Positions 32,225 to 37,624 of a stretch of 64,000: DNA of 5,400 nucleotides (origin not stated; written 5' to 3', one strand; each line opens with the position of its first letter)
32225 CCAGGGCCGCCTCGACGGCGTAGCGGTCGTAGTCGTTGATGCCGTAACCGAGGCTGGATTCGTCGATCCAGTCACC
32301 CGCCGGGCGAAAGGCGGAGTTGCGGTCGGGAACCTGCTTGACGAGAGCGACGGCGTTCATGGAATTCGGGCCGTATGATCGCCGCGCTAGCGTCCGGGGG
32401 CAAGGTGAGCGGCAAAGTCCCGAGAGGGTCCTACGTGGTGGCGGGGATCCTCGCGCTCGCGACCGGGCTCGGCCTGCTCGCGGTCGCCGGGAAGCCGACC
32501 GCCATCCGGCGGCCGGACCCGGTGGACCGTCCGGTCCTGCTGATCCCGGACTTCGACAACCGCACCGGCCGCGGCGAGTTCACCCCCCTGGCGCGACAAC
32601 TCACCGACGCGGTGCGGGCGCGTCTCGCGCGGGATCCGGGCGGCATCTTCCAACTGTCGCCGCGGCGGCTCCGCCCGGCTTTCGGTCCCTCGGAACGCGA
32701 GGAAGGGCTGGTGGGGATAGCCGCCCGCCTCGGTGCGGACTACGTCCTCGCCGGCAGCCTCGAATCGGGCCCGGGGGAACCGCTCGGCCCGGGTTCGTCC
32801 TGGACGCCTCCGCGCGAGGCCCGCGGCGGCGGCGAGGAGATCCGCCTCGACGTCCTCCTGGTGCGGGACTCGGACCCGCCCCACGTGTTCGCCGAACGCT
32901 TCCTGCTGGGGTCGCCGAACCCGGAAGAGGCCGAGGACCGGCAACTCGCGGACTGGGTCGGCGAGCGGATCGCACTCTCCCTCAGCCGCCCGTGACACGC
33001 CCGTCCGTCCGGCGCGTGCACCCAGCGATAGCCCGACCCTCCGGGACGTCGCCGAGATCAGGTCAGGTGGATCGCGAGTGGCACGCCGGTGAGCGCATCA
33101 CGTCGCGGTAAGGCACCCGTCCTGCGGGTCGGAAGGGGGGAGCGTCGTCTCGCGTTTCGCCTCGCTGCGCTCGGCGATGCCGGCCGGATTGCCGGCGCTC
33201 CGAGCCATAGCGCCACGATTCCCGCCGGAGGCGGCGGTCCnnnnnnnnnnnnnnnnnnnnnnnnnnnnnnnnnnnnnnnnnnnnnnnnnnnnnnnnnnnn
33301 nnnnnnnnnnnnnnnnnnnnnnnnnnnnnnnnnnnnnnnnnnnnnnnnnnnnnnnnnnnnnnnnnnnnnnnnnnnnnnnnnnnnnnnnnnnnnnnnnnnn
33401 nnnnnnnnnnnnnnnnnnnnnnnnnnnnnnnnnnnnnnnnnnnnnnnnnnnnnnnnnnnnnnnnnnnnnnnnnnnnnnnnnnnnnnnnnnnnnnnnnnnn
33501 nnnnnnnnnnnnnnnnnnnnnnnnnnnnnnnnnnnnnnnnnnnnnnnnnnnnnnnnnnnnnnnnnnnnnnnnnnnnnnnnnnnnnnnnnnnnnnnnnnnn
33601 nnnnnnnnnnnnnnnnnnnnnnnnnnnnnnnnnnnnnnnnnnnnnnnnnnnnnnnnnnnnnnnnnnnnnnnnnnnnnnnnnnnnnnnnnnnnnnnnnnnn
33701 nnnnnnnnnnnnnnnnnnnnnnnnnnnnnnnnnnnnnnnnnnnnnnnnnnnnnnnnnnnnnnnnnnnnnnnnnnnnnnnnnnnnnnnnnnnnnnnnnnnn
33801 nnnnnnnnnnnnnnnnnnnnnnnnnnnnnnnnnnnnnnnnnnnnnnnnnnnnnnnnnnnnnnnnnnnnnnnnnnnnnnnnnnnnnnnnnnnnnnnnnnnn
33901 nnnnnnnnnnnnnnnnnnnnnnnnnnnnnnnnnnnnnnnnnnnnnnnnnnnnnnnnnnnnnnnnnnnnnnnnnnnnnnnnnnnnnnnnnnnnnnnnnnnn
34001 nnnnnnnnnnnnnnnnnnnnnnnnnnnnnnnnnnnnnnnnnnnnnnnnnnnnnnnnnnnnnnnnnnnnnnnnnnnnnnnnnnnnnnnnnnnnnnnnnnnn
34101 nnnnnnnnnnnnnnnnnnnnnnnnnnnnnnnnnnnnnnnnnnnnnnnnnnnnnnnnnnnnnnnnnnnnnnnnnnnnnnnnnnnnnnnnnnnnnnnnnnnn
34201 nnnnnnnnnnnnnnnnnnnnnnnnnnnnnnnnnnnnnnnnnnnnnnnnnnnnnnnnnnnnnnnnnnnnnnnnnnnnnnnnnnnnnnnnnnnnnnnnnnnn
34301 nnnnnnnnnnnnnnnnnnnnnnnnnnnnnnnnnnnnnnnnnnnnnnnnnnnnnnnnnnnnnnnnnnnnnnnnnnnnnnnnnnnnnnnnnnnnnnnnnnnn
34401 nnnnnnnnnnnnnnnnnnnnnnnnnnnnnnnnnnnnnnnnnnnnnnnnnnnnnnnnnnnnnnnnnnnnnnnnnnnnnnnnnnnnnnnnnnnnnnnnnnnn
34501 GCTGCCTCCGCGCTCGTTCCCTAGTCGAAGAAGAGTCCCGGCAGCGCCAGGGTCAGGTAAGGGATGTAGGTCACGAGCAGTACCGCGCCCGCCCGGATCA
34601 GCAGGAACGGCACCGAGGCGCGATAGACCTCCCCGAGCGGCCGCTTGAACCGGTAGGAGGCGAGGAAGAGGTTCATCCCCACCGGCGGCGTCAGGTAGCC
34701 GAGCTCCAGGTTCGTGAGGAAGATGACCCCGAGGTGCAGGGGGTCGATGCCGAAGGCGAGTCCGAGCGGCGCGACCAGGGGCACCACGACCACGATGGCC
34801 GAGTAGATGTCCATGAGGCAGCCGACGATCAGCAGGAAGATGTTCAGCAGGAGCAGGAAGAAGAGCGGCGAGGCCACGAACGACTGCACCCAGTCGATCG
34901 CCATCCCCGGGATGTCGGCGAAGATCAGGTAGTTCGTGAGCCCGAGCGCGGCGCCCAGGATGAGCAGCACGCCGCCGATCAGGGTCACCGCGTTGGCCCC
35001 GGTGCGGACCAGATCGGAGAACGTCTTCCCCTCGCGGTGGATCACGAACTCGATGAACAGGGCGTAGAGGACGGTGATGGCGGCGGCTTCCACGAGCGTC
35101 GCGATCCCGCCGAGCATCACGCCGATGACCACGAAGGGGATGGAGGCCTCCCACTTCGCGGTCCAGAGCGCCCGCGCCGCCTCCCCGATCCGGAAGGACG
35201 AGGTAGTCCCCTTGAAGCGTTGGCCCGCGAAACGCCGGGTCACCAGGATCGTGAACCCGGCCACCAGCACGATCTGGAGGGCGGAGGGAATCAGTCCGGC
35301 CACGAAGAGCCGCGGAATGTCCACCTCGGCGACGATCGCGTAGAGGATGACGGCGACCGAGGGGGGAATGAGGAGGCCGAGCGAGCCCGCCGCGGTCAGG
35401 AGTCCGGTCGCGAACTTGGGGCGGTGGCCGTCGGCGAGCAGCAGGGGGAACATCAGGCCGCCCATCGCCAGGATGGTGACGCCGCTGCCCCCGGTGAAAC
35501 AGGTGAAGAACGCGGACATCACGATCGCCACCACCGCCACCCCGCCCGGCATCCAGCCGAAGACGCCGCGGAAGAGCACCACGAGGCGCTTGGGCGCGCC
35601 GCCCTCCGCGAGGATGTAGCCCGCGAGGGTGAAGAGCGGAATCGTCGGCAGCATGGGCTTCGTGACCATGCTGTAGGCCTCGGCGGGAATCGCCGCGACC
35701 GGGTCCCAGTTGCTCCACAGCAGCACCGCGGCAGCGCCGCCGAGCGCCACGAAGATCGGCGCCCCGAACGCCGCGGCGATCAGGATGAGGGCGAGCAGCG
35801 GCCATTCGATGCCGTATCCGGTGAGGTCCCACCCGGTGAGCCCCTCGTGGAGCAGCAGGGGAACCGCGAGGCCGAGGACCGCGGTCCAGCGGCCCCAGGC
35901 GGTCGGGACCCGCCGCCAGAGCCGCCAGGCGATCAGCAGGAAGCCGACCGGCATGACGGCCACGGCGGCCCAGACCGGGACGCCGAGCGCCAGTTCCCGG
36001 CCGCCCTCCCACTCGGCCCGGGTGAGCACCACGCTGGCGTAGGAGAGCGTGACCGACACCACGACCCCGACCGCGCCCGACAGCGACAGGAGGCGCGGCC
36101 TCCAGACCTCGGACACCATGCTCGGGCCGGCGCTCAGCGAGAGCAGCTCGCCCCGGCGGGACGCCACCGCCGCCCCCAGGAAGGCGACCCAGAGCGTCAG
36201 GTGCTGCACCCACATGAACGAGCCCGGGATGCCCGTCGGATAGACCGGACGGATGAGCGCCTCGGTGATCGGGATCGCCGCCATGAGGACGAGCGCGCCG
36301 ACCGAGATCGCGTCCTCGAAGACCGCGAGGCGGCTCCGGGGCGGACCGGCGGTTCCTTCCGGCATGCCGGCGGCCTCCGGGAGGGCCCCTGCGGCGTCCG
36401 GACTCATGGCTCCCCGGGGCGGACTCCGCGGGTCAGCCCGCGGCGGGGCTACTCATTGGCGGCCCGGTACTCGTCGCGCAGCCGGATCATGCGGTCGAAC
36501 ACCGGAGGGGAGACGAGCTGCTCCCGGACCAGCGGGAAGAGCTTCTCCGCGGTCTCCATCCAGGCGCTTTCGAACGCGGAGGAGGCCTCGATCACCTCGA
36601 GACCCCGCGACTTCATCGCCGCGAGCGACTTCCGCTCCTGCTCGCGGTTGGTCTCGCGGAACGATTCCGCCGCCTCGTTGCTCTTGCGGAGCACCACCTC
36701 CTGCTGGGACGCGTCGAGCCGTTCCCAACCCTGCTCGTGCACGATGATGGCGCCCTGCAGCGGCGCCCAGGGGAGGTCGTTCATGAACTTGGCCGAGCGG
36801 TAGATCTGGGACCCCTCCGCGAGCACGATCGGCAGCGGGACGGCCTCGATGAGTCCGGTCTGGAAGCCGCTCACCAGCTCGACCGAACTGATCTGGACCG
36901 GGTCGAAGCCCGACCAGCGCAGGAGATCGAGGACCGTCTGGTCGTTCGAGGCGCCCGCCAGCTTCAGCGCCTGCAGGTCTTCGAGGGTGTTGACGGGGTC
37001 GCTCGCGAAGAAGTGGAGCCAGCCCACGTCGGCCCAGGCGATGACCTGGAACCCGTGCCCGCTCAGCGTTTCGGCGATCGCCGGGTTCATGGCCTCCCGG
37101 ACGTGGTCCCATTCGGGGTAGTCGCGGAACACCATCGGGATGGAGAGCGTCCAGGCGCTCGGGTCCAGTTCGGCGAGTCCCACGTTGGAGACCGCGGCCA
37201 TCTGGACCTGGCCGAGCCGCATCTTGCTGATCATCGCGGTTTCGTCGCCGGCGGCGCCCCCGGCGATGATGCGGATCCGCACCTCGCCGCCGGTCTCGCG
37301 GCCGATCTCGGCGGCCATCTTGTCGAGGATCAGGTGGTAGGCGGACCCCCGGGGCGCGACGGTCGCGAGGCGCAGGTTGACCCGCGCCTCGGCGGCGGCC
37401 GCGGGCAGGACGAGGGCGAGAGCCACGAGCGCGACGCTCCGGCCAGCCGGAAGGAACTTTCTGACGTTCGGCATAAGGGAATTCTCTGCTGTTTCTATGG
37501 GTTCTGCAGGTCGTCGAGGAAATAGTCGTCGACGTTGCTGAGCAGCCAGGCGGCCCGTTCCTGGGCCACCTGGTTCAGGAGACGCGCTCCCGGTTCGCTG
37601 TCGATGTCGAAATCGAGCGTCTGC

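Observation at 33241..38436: TPAT-type TRAP transporter (TatT-like lipoprotein, DctP, fused DctQM) followed 20 nt later by an orphan HlyD-family adaptor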

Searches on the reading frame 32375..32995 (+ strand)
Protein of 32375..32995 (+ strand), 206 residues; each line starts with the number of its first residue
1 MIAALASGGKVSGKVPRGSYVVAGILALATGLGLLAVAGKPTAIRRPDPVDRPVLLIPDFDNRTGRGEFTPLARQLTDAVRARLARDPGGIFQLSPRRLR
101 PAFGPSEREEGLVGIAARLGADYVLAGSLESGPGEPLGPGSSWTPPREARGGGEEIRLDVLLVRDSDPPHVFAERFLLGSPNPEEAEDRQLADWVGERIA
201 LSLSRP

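Call 9: search_protein_families(library=pfam, proteins=[window:32375-32995:+], max_evalue=0.001)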
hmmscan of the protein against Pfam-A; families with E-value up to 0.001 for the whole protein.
window:32375-32995:+ (206 aa): 0 families

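Call 27: search_protein_families(library=ncbifam, proteins=[window:32375-32995:+], max_evalue=0.00001)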
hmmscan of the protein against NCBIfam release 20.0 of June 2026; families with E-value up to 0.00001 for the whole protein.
window:32375-32995:+ (206 aa): 0 families

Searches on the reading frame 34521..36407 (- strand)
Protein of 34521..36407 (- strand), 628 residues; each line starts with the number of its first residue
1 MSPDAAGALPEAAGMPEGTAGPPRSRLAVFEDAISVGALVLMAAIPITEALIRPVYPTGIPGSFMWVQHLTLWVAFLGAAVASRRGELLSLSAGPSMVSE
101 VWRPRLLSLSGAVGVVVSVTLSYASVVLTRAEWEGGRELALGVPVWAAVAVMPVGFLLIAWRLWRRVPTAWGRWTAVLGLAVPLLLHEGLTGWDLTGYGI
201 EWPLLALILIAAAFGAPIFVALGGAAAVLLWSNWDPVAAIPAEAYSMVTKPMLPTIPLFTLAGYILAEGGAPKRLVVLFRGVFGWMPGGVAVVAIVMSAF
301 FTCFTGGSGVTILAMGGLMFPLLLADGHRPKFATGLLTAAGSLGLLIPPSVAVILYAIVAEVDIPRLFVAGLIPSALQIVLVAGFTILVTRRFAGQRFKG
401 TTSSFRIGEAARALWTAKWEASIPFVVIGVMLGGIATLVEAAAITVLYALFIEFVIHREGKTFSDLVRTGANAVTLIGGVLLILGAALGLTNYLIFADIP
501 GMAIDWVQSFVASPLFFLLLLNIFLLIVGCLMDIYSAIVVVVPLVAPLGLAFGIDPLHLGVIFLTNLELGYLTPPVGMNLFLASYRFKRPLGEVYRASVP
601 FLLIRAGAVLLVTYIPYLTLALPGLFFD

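Call 5: search_protein_families(library=pfam, proteins=[window:34521-36407:-], max_evalue=0.01)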
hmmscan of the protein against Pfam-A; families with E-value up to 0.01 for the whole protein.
window:34521-36407:- (628 aa): 2 families
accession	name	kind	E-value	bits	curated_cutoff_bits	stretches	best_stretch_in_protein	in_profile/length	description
PF06808.19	DctM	-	8.3e-77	259.2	23.8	1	206-618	2-413/413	Tripartite ATP-independent periplasmic transporter, DctM component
PF04290.18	DctQ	-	1.2e-11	45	28.3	1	42-167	1-126/132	Tripartite ATP-independent periplasmic transporters, DctQ component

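Call 6: search_protein_families(library=ncbifam, proteins=[window:34521-36407:-], max_evalue=0.01)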
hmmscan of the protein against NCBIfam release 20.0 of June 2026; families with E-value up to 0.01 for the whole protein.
window:34521-36407:- (628 aa): 4 families
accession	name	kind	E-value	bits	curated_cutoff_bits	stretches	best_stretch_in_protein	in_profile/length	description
TIGR00786.1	dctM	subfamily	2.4e-94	316.4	268.45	1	215-623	1-405/405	TRAP transporter large permease subunit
NF011634.1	PRK15060.1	equivalog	9.7e-41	140.2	800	1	206-619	8-417/425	2,3-diketo-L-gulonate TRAP transporter large permease YiaN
TIGR02123.1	TRAP_fused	subfamily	6.8e-13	48.2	320.65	1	245-584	160-500/615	TRAP transporter fused permease subunit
NF037994.1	DcuC_1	equivalog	1.2e-05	24.3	100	1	265-456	55-246/389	C4-dicarboxylate transporter DcuC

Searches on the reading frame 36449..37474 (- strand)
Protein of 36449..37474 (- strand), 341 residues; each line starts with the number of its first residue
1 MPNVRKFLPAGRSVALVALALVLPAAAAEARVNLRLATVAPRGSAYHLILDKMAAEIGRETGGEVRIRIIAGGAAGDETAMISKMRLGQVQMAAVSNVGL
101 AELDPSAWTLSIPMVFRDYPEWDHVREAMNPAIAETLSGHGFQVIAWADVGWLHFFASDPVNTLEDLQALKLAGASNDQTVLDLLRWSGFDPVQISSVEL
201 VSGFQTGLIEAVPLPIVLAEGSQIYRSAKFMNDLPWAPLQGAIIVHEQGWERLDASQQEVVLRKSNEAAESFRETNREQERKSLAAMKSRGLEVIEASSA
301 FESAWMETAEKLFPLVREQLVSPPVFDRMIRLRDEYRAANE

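Call 5: search_protein_families(library=pfam, proteins=[window:36449-37474:-], max_evalue=0.01)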
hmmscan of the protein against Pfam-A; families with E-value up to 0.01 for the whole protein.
window:36449-37474:- (341 aa): 1 family
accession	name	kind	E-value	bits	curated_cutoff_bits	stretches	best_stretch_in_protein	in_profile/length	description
PF03480.18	DctP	-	1.5e-40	139.8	23.4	1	37-312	2-278/286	Bacterial extracellular solute-binding protein, family 7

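Call 6: search_protein_families(library=ncbifam, proteins=[window:36449-37474:-], max_evalue=0.01)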
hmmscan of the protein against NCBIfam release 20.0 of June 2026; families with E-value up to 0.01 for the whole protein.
window:36449-37474:- (341 aa): 2 families
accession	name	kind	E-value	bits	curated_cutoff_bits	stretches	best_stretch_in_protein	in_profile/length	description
NF037995.1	TRAP_S1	subfamily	2.3e-75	253.4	50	1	35-305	1-271/271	TRAP transporter substrate-binding protein DctP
TIGR00787.1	dctP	subfamily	1.2e-29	103.6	175.05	1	38-290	3-256/257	DctP family TRAP transporter solute-binding subunit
